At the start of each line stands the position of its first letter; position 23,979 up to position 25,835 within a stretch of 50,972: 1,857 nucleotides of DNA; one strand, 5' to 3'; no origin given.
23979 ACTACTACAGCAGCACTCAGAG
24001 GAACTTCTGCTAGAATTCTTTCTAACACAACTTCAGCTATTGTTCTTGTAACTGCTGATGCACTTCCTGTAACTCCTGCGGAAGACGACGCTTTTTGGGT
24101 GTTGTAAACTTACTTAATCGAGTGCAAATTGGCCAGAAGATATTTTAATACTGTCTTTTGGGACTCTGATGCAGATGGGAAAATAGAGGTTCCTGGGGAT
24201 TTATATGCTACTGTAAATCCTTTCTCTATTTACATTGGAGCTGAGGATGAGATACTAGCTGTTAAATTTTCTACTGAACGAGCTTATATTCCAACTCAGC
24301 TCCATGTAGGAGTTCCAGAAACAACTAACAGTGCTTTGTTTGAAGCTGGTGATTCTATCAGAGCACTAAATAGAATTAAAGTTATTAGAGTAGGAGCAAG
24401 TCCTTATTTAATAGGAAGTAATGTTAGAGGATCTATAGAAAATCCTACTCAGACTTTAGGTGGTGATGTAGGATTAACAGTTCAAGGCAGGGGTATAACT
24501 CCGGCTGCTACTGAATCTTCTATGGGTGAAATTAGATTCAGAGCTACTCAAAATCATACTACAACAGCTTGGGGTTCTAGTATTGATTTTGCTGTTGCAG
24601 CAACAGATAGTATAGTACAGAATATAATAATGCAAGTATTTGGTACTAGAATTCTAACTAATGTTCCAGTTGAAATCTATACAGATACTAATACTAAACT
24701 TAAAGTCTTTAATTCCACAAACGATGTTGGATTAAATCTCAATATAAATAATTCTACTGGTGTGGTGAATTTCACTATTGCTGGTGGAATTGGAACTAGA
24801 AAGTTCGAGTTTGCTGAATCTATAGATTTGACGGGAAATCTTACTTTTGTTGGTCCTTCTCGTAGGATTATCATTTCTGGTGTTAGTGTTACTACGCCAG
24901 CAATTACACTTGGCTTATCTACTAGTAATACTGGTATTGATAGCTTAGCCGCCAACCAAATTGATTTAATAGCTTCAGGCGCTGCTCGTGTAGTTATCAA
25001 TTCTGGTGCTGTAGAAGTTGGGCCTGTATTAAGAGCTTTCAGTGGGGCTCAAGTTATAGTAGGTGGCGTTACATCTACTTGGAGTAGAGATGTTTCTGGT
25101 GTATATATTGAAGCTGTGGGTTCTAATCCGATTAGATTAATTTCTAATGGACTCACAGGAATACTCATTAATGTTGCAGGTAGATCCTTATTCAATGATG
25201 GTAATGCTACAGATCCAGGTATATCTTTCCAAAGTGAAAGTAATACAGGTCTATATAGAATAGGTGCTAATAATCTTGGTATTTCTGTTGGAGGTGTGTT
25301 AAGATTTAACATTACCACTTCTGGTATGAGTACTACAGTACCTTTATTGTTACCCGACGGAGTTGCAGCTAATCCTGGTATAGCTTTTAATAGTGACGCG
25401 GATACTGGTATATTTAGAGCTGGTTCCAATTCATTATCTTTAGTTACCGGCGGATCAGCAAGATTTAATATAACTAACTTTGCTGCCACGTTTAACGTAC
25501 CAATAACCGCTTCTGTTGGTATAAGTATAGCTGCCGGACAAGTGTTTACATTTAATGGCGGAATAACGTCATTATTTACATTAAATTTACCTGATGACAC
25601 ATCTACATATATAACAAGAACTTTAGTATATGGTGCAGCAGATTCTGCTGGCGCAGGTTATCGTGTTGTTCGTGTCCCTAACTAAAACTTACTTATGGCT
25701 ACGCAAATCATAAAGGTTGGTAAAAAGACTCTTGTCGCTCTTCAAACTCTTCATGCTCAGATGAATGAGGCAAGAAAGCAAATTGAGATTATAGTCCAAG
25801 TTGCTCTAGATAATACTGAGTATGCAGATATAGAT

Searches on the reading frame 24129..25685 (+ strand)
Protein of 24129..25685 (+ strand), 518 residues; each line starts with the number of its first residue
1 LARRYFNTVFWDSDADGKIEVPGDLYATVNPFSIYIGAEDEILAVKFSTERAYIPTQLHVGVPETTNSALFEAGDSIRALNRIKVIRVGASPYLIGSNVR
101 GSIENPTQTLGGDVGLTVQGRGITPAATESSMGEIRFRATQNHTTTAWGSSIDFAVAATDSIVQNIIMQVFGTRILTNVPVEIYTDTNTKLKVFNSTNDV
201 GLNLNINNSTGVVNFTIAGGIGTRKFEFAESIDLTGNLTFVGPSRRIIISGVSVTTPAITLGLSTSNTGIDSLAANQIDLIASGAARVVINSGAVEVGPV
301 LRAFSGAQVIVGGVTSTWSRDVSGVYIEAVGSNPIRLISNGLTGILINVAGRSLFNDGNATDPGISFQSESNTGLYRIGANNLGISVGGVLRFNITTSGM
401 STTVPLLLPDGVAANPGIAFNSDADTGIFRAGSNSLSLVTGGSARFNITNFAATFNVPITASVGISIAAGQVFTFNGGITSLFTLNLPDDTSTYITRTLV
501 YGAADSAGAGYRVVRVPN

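Call 9: search_protein_families(library=phrogs, proteins=[window:24129-25685:+], max_evalue=0.00001)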
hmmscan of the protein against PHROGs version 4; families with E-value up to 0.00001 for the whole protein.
window:24129-25685:+ (518 aa): 1 family
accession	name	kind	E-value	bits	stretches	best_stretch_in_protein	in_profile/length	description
phrog_692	-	head and packaging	4.5e-06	27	0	357-389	48-80/440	virion structural protein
